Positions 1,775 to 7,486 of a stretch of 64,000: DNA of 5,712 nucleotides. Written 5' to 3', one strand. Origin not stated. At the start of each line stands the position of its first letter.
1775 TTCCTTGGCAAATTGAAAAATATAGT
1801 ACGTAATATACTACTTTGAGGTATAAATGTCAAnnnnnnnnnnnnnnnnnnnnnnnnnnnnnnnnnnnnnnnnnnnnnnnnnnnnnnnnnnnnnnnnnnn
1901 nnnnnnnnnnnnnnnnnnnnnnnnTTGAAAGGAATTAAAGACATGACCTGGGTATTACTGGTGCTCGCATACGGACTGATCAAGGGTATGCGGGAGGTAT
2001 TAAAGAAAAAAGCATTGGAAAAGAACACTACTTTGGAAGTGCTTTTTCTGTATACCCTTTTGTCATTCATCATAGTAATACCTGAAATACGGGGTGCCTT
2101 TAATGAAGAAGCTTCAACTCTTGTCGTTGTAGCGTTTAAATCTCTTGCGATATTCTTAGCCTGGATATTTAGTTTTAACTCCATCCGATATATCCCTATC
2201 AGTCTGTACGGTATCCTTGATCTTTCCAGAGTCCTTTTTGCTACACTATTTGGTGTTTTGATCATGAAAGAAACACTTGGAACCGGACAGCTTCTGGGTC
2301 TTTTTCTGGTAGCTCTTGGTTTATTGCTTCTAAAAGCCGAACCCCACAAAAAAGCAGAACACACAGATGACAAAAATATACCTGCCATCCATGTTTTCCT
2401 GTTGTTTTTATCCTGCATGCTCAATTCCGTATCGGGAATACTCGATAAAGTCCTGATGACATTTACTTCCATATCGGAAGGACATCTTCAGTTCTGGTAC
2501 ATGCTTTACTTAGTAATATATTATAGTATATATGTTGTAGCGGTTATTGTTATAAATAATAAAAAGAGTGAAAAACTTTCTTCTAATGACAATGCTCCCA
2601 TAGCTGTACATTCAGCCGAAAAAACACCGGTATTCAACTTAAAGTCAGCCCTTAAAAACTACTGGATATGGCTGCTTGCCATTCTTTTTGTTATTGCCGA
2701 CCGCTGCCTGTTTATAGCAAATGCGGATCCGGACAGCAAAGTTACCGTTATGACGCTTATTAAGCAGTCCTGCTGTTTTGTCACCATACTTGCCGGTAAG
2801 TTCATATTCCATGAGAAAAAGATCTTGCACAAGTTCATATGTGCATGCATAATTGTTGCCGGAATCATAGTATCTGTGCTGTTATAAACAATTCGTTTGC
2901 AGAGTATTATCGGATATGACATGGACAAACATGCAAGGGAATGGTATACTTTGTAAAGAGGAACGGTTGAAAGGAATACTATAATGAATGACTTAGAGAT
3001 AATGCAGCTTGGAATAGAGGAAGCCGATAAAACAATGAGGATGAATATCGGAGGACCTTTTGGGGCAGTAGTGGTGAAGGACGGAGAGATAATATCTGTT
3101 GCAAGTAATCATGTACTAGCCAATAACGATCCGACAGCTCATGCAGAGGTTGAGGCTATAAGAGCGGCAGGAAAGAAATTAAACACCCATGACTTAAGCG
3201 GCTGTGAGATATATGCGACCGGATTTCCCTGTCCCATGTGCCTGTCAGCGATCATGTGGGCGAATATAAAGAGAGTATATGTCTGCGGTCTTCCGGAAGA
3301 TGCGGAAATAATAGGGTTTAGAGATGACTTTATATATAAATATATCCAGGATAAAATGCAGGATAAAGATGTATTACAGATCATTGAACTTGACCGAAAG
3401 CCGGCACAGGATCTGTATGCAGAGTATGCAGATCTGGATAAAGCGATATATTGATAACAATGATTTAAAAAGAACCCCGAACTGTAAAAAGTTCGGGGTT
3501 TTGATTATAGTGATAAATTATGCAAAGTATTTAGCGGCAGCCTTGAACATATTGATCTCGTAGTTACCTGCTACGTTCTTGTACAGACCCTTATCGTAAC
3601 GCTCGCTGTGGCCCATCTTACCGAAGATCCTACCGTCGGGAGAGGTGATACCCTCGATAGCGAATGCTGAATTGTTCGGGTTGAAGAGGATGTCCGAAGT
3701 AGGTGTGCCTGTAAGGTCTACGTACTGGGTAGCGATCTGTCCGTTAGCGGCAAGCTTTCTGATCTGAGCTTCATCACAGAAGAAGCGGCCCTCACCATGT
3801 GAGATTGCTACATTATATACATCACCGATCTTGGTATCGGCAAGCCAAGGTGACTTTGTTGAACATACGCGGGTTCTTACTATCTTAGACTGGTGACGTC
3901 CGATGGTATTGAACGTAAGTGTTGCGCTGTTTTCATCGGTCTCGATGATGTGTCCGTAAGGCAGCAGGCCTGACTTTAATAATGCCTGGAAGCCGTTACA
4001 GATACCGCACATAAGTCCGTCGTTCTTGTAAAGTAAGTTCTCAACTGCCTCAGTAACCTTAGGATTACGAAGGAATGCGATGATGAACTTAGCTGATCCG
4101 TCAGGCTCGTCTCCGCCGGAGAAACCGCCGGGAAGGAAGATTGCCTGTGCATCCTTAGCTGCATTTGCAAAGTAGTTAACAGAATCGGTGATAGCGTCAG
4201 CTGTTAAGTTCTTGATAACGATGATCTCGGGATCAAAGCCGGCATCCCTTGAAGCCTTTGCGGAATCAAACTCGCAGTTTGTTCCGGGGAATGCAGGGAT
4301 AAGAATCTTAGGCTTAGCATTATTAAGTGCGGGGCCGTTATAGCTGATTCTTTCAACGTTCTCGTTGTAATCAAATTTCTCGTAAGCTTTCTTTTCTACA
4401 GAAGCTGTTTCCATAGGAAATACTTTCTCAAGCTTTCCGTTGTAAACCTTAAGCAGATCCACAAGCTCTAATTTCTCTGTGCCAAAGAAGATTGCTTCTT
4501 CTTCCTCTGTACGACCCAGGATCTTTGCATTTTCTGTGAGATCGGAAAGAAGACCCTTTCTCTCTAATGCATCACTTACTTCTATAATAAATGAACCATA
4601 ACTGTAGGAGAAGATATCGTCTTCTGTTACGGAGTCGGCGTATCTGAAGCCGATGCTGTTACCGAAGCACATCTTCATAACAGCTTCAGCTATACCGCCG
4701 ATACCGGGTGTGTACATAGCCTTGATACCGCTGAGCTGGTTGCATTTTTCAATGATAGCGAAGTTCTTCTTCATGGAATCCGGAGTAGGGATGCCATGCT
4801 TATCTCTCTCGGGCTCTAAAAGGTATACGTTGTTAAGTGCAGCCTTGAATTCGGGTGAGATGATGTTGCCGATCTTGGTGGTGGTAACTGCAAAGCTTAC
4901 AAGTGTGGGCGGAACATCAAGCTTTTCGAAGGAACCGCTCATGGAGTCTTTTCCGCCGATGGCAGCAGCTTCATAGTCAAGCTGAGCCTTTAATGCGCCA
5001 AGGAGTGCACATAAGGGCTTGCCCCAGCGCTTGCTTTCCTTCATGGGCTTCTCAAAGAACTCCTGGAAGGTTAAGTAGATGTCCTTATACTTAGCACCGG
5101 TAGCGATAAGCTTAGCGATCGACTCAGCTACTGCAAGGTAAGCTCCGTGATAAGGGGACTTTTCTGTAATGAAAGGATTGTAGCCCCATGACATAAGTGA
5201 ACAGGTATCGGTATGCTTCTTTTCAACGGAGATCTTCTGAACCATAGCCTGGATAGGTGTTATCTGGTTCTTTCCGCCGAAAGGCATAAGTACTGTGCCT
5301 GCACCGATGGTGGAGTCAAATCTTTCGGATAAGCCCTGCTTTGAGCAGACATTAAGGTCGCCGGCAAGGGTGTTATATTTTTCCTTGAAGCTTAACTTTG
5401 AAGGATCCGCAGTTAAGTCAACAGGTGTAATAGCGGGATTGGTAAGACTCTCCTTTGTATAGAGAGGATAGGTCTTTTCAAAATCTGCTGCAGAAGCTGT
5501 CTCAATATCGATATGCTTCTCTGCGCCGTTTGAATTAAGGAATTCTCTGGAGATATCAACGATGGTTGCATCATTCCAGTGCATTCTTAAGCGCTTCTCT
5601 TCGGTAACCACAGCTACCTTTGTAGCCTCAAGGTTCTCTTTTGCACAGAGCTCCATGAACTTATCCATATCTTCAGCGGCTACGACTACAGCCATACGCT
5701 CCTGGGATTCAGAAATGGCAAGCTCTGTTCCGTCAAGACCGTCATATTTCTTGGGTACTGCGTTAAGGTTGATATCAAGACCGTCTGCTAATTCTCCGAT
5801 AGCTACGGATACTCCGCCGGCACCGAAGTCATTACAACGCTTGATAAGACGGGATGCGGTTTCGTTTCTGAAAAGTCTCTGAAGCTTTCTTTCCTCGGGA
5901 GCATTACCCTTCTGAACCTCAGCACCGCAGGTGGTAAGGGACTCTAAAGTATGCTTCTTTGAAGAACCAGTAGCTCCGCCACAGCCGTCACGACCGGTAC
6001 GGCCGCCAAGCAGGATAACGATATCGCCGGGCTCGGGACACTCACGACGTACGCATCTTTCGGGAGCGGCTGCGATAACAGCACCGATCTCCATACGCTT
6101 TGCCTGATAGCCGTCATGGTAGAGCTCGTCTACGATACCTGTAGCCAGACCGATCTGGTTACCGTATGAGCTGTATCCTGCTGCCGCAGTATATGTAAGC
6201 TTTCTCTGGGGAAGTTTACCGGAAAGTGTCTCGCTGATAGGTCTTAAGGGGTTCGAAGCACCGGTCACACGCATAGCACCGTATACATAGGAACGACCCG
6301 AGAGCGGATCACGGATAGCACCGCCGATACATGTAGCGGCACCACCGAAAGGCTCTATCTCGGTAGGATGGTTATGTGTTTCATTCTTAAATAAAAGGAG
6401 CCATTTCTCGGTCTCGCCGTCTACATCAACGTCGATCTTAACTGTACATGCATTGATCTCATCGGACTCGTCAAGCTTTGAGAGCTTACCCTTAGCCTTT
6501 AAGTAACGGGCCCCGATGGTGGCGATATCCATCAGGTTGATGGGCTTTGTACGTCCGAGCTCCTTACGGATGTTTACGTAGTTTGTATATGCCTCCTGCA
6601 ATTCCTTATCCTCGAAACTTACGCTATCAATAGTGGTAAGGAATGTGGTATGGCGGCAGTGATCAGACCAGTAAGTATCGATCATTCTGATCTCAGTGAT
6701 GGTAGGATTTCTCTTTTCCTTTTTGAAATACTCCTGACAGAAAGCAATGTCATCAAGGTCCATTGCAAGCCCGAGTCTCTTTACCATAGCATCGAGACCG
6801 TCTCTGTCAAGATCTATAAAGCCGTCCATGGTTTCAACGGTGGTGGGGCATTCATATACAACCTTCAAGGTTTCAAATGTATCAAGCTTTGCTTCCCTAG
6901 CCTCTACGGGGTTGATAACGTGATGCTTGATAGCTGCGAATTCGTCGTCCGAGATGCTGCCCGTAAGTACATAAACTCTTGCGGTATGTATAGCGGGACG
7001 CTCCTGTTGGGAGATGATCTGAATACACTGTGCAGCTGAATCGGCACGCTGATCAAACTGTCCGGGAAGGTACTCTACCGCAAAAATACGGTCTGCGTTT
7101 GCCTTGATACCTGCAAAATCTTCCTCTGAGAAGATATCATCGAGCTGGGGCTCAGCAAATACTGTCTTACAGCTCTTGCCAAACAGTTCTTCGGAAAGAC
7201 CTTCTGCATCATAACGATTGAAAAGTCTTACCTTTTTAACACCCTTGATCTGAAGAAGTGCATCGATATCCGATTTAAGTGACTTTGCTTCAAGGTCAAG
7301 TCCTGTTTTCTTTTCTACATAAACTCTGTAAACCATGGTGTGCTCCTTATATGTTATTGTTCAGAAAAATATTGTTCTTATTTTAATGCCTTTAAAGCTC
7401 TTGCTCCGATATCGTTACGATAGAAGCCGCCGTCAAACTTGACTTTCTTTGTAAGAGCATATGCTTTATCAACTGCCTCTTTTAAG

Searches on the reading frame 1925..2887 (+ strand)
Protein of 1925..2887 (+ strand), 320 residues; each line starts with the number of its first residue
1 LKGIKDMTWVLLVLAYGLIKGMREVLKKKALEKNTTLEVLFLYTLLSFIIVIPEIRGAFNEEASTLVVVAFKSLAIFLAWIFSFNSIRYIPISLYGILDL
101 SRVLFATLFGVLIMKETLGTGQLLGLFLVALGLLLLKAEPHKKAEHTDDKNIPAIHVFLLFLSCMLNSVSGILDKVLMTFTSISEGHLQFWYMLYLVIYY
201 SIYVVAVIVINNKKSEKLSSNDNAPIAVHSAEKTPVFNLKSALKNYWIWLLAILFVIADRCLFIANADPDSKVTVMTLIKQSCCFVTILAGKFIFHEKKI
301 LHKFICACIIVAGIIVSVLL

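Call 14: search_protein_families(library=pfam, proteins=[window:1925-2887:+], max_evalue=0.01)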
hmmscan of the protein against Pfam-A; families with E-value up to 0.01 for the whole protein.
window:1925-2887:+ (320 aa): 1 family
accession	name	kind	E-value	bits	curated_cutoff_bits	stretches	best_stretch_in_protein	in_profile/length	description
PF00892.27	EamA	-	7.4e-10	39.7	28.2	1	8-136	2-133/135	EamA-like transporter family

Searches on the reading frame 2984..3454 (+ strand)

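Call 14: search_protein_families(library=pfam, proteins=[window:2984-3454:+], max_evalue=0.01)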
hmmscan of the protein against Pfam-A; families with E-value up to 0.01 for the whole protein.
window:2984-3454:+ (156 aa): 3 families
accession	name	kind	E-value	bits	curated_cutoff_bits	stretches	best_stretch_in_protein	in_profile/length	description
PF00383.29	dCMP_cyt_deam_1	-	2.4e-24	85.6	25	1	3-100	4-100/102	Cytidine and deoxycytidylate deaminase zinc-binding region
PF14437.12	MafB19-deam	-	1.1e-20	74.5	27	1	1-103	1-102/142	MafB19-like deaminase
PF14439.12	Bd3614-deam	-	0.00061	20.2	38.5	1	28-93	13-77/113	Bd3614-like deaminase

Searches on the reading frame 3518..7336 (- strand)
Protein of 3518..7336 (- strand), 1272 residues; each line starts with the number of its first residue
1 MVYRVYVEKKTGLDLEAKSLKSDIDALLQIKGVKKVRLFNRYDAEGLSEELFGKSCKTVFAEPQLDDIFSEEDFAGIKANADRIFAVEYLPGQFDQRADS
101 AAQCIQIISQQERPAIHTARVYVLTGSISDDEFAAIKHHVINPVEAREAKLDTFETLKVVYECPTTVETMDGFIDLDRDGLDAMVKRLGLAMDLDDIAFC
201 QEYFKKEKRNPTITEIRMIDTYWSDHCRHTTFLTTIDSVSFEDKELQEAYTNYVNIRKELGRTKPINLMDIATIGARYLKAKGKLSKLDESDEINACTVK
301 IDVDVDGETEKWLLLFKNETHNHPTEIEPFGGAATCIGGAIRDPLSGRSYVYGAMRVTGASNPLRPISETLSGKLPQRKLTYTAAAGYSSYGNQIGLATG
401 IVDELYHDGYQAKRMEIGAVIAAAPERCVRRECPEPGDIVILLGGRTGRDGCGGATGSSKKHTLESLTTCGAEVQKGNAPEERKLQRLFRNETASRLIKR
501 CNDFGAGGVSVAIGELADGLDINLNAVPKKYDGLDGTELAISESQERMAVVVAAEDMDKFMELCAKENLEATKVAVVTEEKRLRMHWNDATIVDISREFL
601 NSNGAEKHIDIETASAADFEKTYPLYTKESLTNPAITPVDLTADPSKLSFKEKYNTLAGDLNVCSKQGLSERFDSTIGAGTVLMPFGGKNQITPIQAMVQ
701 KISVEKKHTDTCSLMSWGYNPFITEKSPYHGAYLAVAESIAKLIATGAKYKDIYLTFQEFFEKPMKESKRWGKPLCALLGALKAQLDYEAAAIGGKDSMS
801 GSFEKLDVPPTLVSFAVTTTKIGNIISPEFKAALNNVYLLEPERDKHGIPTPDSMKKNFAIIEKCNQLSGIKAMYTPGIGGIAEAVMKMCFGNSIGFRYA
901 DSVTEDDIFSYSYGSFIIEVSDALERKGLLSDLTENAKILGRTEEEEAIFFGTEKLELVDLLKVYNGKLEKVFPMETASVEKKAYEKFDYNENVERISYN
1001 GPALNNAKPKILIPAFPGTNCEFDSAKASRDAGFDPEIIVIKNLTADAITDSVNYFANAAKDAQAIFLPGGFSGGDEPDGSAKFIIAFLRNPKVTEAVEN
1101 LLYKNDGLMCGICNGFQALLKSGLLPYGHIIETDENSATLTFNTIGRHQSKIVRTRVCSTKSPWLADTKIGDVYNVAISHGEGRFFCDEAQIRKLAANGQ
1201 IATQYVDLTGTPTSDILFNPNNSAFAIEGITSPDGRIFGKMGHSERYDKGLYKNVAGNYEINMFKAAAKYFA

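Call 14: search_protein_families(library=pfam, proteins=[window:3518-7336:-], max_evalue=0.01)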
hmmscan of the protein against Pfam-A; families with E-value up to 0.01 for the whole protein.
window:3518-7336:- (1272 aa): 4 families
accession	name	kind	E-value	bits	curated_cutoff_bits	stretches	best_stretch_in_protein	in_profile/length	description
PF13507.12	GATase_5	-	1.2e-75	254.4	27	1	1008-1271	1-260/260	CobB/CobQ-like glutamine amidotransferase domain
PF02769.27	AIRS_C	-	4.6e-31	108.5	23.1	1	435-587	1-155/156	AIR synthase related protein, C-terminal domain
PF18072.6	FGAR-AT_linker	-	1e-12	48.8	26.6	1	186-229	6-49/50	Formylglycinamide ribonucleotide amidotransferase linker domain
PF00586.29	AIRS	-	7.1e-05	23.6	24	0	726-796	30-93/112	AIR synthase related protein, N-terminal domain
